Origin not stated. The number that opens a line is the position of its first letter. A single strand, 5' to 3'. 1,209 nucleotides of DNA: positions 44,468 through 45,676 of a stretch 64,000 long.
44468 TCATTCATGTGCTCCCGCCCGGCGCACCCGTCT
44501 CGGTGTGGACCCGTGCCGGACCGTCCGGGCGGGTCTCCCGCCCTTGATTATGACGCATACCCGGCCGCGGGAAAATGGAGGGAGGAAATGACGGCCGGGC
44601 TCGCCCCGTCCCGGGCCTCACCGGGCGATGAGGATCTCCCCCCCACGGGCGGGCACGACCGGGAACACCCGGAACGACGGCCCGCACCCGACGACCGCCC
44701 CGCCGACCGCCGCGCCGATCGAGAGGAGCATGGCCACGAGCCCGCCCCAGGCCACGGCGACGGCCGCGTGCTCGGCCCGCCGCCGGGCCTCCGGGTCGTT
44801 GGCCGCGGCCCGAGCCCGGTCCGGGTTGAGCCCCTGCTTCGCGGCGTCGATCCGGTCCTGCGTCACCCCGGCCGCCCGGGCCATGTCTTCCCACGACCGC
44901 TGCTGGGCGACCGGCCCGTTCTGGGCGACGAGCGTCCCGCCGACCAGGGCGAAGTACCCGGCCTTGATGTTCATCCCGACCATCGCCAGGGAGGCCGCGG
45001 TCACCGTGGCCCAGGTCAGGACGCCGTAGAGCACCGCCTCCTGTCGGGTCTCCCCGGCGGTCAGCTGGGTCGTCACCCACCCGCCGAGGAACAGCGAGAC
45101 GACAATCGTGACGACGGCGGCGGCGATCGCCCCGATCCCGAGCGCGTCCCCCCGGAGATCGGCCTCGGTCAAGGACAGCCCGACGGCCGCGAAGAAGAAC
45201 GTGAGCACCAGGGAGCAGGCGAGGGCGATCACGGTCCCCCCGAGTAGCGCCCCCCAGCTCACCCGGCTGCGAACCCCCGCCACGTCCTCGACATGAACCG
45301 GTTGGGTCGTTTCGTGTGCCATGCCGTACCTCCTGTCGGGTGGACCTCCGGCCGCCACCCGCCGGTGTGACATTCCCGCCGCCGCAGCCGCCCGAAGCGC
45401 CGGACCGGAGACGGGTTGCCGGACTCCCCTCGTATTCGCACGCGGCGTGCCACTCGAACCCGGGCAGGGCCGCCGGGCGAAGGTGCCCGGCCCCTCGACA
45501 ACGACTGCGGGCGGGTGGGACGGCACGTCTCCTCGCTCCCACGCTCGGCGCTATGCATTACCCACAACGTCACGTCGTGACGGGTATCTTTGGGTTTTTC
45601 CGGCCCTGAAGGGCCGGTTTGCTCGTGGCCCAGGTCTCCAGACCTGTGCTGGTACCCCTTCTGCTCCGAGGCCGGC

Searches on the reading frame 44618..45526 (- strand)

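Call 3: search_protein_families(library=pfam, proteins=[window:44618-45526:-], max_evalue=1)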
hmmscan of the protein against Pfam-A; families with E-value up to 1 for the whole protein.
window:44618-45526:- (302 aa): 2 families
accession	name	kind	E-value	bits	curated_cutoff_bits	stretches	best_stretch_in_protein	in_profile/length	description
PF11282.13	DUF3082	-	0.016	15.9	25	1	95-147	7-59/80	Protein of unknown function (DUF3082)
PF06653.16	Claudin_3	-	0.58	10.5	28.7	1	128-212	7-93/163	Tight junction protein, Claudin-like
